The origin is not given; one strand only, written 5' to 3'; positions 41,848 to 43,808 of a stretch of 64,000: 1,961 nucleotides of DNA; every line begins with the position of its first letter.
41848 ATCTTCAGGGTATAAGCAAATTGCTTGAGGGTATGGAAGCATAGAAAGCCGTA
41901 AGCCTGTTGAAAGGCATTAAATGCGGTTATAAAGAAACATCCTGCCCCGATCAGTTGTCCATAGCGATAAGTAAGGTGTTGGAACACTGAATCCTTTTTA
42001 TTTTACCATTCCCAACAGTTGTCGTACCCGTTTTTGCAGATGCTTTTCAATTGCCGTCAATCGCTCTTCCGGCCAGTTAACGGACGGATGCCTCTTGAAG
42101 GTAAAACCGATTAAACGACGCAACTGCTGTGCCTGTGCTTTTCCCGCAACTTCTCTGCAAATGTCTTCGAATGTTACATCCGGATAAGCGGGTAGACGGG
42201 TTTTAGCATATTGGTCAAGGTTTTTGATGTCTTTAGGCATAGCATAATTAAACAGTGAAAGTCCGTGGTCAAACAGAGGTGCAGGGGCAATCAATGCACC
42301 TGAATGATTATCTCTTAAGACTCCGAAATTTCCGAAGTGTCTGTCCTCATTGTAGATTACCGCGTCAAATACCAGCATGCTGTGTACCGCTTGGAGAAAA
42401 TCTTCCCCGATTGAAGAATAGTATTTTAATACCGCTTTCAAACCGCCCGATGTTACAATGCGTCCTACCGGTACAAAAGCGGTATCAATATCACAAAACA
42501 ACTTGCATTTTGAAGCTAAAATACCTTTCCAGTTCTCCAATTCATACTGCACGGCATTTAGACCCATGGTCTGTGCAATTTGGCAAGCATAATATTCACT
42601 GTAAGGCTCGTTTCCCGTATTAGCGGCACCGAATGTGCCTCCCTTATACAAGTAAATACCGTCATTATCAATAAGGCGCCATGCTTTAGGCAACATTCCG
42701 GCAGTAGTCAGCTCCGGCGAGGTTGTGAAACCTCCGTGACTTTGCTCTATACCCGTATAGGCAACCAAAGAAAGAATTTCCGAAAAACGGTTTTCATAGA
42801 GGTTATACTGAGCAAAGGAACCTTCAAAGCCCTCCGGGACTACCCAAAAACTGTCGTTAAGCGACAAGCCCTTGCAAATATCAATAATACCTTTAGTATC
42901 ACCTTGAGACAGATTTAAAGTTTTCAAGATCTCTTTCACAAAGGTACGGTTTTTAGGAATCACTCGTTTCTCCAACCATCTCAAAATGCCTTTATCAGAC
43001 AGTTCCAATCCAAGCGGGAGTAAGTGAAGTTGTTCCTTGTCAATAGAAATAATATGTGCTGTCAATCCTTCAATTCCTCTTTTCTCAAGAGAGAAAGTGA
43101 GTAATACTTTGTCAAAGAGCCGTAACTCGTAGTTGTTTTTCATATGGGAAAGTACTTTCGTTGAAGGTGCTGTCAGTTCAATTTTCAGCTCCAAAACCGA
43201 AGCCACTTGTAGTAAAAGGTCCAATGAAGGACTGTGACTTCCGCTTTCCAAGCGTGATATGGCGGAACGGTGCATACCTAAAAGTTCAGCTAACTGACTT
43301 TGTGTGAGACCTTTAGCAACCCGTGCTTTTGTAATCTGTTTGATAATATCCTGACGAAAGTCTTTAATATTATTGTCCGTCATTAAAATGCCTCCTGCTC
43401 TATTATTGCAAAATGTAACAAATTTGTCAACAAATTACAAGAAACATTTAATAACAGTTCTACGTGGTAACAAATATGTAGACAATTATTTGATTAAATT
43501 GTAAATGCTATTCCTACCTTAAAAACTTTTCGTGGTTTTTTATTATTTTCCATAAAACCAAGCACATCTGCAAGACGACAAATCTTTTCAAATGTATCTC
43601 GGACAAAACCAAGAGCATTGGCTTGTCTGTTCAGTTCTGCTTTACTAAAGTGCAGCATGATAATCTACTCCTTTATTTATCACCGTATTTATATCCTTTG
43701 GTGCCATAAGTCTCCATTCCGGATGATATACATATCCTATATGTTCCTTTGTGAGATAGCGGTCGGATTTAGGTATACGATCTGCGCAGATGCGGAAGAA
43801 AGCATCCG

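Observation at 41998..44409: Defence/TA islet: AbiEi antitoxin, decapitated AbiEii toxin, and an HTH-HipA (HipH-like) kinase with its own promoter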

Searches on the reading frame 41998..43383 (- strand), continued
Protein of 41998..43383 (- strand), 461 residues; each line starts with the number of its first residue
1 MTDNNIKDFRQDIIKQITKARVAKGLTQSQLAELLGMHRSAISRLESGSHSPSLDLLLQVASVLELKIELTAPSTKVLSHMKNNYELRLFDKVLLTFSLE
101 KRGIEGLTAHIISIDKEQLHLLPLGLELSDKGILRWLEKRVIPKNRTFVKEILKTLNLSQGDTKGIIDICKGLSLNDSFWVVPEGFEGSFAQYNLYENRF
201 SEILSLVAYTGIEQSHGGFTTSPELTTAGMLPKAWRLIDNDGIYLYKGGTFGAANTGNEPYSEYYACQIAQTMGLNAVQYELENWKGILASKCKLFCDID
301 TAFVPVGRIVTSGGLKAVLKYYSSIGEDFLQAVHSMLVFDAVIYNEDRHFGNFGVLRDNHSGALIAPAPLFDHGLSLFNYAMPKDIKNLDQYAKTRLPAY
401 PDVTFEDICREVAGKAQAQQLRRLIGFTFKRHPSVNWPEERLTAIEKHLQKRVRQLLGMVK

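Call 53: fold_search(model_id=the predicted structure, library=pdb)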
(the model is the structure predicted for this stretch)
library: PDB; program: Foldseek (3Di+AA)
matches with E <= 10: 1634; with E <= 0.001: 31
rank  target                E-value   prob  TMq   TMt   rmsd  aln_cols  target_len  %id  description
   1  4pu5                  4.9e-09  1.00  0.46  0.48  10.4       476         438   14  Shewanella oneidensis Toxin Antitoxin System Toxin Protein HipA Bound with AMPPNP and Mg (released 2014-08-06)
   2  4pu4_A                1.3e-08  1.00  0.43  0.47  11.7       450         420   14  Shewanella oneidensis MR-1 Toxin Antitoxin System HipA, HipB and its operator DNA complex (space group P21) (released 2014-08-06)
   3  3dnv_A                1.7e-08  1.00  0.44  0.48   9.3       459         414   14  MDT Protein (released 2009-01-27)
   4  2wiu_C                1.9e-08  1.00  0.42  0.47  11.8       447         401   14  Mercury-modified bacterial persistence regulator hipBA (released 2009-07-28)
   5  3dnt_A                2.1e-08  1.00  0.45  0.49   9.5       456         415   15  structures of MDT proteins (released 2009-01-27)
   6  3tpt_A                3.1e-08  1.00  0.44  0.48   9.6       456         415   15  Structure of HipA(D309Q) bound to ADP (released 2012-10-03)
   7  3dnu                  3.6e-08  1.00  0.44  0.48   9.4       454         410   15  structure of MDT protein (released 2009-01-27)
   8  3hzi_A                4.2e-08  1.00  0.45  0.49   9.4       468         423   16  Structure of mdt protein (released 2009-07-28)
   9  3tpe                  4.8e-08  1.00  0.44  0.47  11.9       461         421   16  The phipa p3121 structure (released 2012-10-03)
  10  4pu4_B                6.2e-08  1.00  0.44  0.47  11.3       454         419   13  Shewanella oneidensis MR-1 Toxin Antitoxin System HipA, HipB and its operator DNA complex (space group P21) (released 2014-08-06)
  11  3tpd                  8.0e-08  1.00  0.43  0.49  10.1       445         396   14  Structure of pHipA, monoclinic form (released 2012-10-03)
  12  3akk_A                8.8e-08  1.00  0.41  0.60   5.4       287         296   20  Crystal structure of A Helicobacter pylori proinflammatory kinase CtkA (released 2010-12-01)
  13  3akj_A                9.3e-08  1.00  0.38  0.61   4.5       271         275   21  Crystal structure of A Helicobacter pylori proinflammatory kinase CtkA (released 2010-12-01)
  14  2wiu_A                9.8e-08  1.00  0.42  0.44  11.7       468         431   15  Mercury-modified bacterial persistence regulator hipBA (released 2009-07-28)
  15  3akl_A                1.6e-07  1.00  0.38  0.59   5.1       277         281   20  Crystal structure of A Helicobacter pylori proinflammatory kinase CtkA (released 2010-12-01)
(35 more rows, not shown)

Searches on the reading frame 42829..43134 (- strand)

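Call 80: search_protein_families(library=pfam, proteins=[window:42829-43134:-], max_evalue=1)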
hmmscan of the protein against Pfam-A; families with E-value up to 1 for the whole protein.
window:42829-43134:- (102 aa): 1 family
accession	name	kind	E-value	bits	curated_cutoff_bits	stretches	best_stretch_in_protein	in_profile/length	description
PF10371.14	EKR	-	0.3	11.4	27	0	60-80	10-30/55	Domain of unknown function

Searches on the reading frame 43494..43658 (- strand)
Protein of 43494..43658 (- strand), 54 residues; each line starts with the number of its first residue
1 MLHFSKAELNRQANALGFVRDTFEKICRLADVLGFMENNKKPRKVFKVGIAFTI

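Call 3: search_protein_families(library=pfam, proteins=[window:43494-43658:-], max_evalue=1)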
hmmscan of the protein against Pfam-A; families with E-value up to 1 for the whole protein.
window:43494-43658:- (54 aa): 0 families

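Call 4: search_protein_families(library=ncbifam, proteins=[window:43494-43658:-], max_evalue=1)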
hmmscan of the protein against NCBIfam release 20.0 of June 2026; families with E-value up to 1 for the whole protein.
window:43494-43658:- (54 aa): 0 families

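Call 5: search_protein_families(library=padloc, proteins=[window:43494-43658:-], max_evalue=1)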
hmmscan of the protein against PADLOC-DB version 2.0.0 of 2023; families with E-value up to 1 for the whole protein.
window:43494-43658:- (54 aa): 1 family
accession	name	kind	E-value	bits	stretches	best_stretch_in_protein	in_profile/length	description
PDLC02305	AbiEii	-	1.9e-08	31.9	1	4-41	3-40/306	AbiEii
